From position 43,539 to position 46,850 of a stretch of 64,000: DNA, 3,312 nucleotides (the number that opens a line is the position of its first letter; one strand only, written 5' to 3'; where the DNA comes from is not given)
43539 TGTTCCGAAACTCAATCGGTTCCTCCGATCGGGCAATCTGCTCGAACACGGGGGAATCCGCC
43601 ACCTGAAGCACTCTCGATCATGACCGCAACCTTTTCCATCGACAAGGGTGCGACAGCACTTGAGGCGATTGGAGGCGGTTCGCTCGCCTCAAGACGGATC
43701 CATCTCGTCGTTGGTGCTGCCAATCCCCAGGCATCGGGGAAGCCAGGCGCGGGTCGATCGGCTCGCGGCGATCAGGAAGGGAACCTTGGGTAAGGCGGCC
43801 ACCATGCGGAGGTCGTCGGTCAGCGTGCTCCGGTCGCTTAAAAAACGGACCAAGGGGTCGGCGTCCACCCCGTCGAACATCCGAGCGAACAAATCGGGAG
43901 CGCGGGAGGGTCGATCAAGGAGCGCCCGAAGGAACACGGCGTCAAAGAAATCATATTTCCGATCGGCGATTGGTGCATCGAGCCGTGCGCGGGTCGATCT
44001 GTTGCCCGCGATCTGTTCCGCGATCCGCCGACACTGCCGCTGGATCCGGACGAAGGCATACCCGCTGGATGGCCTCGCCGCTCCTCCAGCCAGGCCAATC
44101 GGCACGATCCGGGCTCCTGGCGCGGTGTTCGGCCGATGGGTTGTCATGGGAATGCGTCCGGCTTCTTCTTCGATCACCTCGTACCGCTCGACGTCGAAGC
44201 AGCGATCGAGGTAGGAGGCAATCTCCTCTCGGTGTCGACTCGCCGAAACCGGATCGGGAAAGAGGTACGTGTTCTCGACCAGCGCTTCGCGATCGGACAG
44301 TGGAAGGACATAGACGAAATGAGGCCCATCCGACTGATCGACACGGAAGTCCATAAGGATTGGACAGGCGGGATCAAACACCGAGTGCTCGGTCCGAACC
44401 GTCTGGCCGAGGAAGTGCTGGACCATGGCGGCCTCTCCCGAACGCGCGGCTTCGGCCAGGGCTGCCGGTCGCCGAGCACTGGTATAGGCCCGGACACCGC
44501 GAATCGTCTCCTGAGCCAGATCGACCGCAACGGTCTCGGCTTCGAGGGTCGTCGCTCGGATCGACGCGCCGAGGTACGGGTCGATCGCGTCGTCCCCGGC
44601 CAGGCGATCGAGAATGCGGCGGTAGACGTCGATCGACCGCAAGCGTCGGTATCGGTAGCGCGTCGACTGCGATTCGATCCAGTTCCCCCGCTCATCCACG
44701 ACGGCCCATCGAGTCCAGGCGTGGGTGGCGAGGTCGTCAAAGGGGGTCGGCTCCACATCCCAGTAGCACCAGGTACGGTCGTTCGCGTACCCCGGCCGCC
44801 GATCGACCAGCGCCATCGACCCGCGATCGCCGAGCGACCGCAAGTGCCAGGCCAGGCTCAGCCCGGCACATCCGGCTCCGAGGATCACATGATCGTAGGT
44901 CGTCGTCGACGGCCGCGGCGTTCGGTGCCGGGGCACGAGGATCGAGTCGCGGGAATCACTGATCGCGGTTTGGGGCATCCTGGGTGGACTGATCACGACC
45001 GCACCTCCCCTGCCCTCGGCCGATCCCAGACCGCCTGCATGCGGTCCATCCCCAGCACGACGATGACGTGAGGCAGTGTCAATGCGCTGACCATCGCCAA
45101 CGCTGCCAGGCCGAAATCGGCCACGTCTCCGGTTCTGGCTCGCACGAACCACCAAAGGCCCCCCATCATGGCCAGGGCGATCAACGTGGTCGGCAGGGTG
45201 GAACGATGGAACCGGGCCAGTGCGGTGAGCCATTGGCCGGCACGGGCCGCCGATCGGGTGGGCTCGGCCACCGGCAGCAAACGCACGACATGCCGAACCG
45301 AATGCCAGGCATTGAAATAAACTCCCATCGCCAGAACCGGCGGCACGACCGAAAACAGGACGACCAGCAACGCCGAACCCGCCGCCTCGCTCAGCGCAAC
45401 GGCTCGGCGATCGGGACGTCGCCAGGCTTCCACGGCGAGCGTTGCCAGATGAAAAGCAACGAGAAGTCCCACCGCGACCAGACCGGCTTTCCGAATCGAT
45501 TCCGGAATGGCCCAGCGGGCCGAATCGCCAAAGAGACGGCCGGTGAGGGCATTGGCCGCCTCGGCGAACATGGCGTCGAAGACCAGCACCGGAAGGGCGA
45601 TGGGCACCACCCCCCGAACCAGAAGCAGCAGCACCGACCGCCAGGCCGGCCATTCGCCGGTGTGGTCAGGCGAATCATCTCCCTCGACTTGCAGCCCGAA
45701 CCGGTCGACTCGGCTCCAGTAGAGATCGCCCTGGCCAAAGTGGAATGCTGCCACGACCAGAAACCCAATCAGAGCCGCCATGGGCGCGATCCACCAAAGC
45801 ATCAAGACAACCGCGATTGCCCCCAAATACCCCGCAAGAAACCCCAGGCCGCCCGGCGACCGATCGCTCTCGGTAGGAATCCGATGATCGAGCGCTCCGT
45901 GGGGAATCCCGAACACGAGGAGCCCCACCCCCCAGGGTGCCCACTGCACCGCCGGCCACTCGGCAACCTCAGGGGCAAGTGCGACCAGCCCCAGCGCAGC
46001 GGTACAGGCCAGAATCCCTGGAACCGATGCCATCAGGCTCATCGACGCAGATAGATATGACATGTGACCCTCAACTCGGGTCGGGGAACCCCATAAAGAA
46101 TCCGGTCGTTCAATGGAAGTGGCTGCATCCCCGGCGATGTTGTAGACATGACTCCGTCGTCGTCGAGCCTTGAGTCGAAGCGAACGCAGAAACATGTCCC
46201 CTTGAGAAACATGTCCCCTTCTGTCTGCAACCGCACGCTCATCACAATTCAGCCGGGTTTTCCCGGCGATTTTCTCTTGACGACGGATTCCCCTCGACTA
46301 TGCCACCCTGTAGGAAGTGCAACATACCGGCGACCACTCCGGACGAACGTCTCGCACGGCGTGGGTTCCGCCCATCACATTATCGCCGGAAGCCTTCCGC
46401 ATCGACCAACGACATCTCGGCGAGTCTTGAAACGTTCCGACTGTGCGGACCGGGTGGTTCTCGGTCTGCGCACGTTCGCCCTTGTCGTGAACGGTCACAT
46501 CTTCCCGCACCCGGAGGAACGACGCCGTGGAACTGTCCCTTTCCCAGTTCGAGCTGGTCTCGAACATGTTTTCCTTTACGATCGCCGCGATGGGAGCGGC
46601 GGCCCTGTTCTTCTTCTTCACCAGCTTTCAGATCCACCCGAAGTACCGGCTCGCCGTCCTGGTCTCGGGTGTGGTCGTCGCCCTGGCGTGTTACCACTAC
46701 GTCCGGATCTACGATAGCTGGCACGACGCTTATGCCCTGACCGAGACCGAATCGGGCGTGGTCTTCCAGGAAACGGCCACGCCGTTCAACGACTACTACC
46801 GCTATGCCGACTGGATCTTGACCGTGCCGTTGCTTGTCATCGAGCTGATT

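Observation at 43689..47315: Xanthorhodopsin-like DTE proton pump with its own retinal-synthesis genes (blh, crtY) in a flagellated Planctomycete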

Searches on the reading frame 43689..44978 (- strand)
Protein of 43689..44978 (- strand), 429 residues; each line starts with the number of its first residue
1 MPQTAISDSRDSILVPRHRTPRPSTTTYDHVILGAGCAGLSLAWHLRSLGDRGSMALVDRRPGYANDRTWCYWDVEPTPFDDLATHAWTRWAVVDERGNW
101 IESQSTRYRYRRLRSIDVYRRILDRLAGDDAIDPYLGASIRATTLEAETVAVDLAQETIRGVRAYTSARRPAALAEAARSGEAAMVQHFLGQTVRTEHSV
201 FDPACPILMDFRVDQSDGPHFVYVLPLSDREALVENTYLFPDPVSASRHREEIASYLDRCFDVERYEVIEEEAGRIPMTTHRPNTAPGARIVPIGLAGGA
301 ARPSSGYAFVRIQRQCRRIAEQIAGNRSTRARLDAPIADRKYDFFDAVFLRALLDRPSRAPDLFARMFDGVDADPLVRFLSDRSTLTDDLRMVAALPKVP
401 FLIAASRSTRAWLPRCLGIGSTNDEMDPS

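Call 63: find_homologous_proteins(query=window:43689-44978:-, max_evalue=1e-10)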
Query window:43689-44978:- (429 aa): 1092 proteins with E <= 1e-10 among 8000 candidates; the best 120 are listed.
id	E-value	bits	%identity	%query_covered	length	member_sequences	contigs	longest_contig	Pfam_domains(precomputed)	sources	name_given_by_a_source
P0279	2.0e-287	971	100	100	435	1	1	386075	PF01266.31,PF05834.19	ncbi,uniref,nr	ncbi:lycopene cyclase family protein [Tautonia rosea]|uniref:lycopene cyclase family protein n=1 Tax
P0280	1.5e-199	681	79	89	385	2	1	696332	PF05834.19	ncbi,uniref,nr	ncbi:lycopene cyclase family protein [Tautonia marina]|uniref:lycopene cyclase family protein n=1 Ta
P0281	5.6e-187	640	68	97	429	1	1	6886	PF01266.31,PF05834.19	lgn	-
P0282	2.4e-176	605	69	92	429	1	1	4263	PF01266.31,PF05834.19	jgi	jgi:lycopene beta-cyclase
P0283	6.4e-169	580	64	97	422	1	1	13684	PF05834.19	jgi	jgi:lycopene beta-cyclase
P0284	5.9e-165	567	66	92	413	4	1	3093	PF01266.31,PF05834.19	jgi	jgi:lycopene beta-cyclase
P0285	9.9e-151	521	62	93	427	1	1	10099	PF01266.31,PF05834.19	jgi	-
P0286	1.5e-132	461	54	97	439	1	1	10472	PF01266.31,PF05834.19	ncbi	-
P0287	6.3e-132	459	56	94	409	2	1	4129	PF01266.31,PF05834.19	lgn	-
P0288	3.6e-131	456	55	94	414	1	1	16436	PF05834.19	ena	-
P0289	2.5e-129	450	56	93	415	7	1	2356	PF01266.31,PF05834.19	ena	-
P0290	6.1e-128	445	55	91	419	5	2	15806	PF05834.19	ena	-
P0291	8.8e-128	445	56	92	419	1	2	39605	PF01266.31,PF05834.19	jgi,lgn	-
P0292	4.9e-126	439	51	93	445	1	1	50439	PF01266.31,PF07992.21,PF05834.19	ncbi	-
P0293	5.6e-126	439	54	97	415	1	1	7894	PF05834.19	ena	-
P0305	2.5e-122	427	53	92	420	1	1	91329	PF05834.19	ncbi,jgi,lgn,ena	-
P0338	1.1e-102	362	47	88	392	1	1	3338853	PF05834.19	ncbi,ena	-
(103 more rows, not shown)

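Call 64: find_encoding_contigs(protein=P0338, flank=10000, max_places=1)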
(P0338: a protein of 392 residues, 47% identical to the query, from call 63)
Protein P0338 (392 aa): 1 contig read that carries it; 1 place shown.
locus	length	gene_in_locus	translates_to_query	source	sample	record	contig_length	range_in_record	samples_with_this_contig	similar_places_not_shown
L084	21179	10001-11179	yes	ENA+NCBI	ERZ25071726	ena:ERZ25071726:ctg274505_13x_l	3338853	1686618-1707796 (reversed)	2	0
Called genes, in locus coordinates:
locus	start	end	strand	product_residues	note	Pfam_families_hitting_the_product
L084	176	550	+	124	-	PF00106:adh_short, PF01370:Epimerase (weak), PF08659:KR, PF13561:adh_short_C2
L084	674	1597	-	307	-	PF12833:HTH_18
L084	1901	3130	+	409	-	-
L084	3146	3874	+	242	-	-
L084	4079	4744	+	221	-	PF13532:2OG-FeII_Oxy_2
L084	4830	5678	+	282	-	PF00348:polyprenyl_synt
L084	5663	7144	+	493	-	PF01266:DAO (weak), PF01593:Amino_oxidase, PF13450:NAD_binding_8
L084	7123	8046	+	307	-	PF00494:SQS_PSY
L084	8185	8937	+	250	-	PF01036:Bac_rhodopsin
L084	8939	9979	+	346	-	PF15461:BCD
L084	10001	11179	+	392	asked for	PF05834:Lycopene_cycl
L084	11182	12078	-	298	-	PF13240:Zn_Ribbon_1, PF01987:AIM24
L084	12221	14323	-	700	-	PF09286:Pro-kuma_activ, PF00082:Peptidase_S8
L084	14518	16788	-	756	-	PF01041:DegT_DnrJ_EryC1, PF01073:3Beta_HSD (weak), PF01370:Epimerase, PF02719:Polysacc_synt_2, PF04321:RmlD_sub_bind, PF16363:GDP_Man_Dehyd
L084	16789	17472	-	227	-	PF02397:Bac_transf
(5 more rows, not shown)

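Call 65: find_encoding_contigs(protein=P0305, flank=10000, max_places=1)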
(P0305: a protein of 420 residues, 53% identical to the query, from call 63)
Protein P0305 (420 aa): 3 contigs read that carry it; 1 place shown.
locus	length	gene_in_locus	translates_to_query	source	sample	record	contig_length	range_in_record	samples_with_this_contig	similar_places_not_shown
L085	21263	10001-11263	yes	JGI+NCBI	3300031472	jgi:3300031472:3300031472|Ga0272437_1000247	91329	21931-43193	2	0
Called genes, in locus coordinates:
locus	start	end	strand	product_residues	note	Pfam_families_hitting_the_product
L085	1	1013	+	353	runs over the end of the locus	PF07963:N_methyl (weak), PF07596:SBP_bac_10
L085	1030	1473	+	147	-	PF10670:DUF4198 (weak)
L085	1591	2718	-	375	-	PF16670:PI-PLC-C1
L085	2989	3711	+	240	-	PF12686:DUF3800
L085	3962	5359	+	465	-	PF07394:DUF1501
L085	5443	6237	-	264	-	PF01036:Bac_rhodopsin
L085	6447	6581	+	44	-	-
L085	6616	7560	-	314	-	-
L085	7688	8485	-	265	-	PF01036:Bac_rhodopsin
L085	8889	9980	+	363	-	PF15461:BCD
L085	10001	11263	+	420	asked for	PF05834:Lycopene_cycl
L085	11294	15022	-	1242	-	PF04542:Sigma70_r2, PF04545:Sigma70_r4 (weak), PF08281:Sigma70_r4_2, PF13620:CarboxypepD_reg (weak), PF13620:CarboxypepD_reg, PF00578:AhpC-TSA, PF08534:Redoxin, PF13905:Thioredoxin_8, +7 more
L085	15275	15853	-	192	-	PF20221:DUF6580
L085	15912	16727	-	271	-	PF14717:DUF4465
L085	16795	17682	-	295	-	PF07963:N_methyl (faint), PF07596:SBP_bac_10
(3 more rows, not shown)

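Call 66: find_encoding_contigs(protein=P0279, flank=10000, max_places=1)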
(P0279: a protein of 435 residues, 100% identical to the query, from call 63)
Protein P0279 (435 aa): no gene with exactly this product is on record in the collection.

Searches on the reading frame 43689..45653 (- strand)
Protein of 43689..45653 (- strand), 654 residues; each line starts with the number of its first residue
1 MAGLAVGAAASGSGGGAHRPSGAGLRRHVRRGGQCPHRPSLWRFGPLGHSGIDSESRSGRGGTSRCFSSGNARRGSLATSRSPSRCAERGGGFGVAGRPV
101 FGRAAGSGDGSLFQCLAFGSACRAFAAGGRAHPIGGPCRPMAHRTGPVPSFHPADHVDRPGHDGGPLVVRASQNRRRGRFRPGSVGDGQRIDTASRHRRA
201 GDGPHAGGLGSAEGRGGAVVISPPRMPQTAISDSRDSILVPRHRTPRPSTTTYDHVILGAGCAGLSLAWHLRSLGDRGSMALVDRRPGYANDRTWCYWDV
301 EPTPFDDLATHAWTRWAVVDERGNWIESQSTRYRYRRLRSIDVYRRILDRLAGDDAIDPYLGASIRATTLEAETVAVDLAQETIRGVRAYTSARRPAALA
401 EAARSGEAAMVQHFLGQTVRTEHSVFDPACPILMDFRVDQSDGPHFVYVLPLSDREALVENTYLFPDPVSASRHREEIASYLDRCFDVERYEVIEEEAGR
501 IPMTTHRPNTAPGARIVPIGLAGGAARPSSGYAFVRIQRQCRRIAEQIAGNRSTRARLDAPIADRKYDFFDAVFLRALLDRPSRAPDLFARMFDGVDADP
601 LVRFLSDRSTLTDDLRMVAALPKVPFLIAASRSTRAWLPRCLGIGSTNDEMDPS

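Call 3: search_protein_families(library=pfam, proteins=[window:43689-45653:-], max_evalue=0.01)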
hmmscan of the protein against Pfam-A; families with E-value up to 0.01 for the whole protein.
window:43689-45653:- (654 aa): 2 families
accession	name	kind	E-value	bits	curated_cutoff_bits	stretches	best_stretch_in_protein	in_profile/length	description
PF05834.18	Lycopene_cycl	-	5e-62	210.6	23.4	1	254-627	1-376/380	Lycopene cyclase protein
PF01266.30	DAO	-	9e-07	29.2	27.9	1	254-345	1-94/353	FAD dependent oxidoreductase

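Call 4: search_protein_families(library=ncbifam, proteins=[window:43689-45653:-], max_evalue=0.01)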
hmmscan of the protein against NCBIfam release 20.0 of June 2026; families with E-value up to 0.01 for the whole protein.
window:43689-45653:- (654 aa): 3 families
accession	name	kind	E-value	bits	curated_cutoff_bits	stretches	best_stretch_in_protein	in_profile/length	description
TIGR01790.1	carotene-cycl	subfamily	1.9e-34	119.5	209.5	1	254-619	1-373/387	lycopene cyclase family protein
TIGR01789.1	lycopene_cycl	equivalog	8.8e-23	81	215.2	1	254-627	1-367/370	lycopene beta-cyclase CrtY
NF045687.1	LycopCycCtrL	equivalog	1.2e-08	34.4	500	1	253-562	2-311/410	lycopene beta cyclase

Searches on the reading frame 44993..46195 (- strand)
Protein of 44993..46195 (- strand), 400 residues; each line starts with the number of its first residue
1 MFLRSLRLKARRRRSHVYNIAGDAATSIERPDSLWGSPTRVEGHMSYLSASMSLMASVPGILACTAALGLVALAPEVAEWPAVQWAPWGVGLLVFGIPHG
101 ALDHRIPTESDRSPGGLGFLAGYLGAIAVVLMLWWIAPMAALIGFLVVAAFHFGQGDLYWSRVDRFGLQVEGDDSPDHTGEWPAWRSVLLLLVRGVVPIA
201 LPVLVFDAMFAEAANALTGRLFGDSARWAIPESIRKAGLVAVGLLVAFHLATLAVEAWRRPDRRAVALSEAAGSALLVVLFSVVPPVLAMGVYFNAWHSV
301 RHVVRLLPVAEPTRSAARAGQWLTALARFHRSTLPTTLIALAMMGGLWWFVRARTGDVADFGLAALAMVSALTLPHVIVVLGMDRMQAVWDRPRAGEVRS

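Call 3: search_protein_families(library=pfam, proteins=[window:44993-46195:-], max_evalue=0.01)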
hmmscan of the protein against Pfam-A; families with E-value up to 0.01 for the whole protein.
window:44993-46195:- (400 aa): 1 family
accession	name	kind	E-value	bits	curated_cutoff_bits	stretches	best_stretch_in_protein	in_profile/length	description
PF15461.11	BCD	-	9.4e-60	202.9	28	1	90-384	1-267/267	Beta-carotene 15,15'-dioxygenase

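Call 4: search_protein_families(library=ncbifam, proteins=[window:44993-46195:-], max_evalue=0.01)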
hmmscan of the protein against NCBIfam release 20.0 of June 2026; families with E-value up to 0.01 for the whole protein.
window:44993-46195:- (400 aa): 1 family
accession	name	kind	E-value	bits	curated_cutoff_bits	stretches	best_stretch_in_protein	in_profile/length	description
TIGR03753.1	blh_monoox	subfamily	4.1e-55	187.2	95.25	1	90-380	5-259/260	beta-carotene 15,15'-dioxygenase, Brp/Blh family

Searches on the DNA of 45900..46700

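Call 59: search_rna_families(source=window, start=45900, end=46700, threshold=evalue, max_evalue=1)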
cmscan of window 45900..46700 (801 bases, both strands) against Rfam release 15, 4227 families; matches with E-value up to 1: 1.
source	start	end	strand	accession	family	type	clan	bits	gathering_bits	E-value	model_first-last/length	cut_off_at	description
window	46311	46377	-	RF00312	snoZ206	Gene; snRNA; snoRNA; CD-box;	-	19.1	50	0.96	54-121/129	no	Small nucleolar RNA Z206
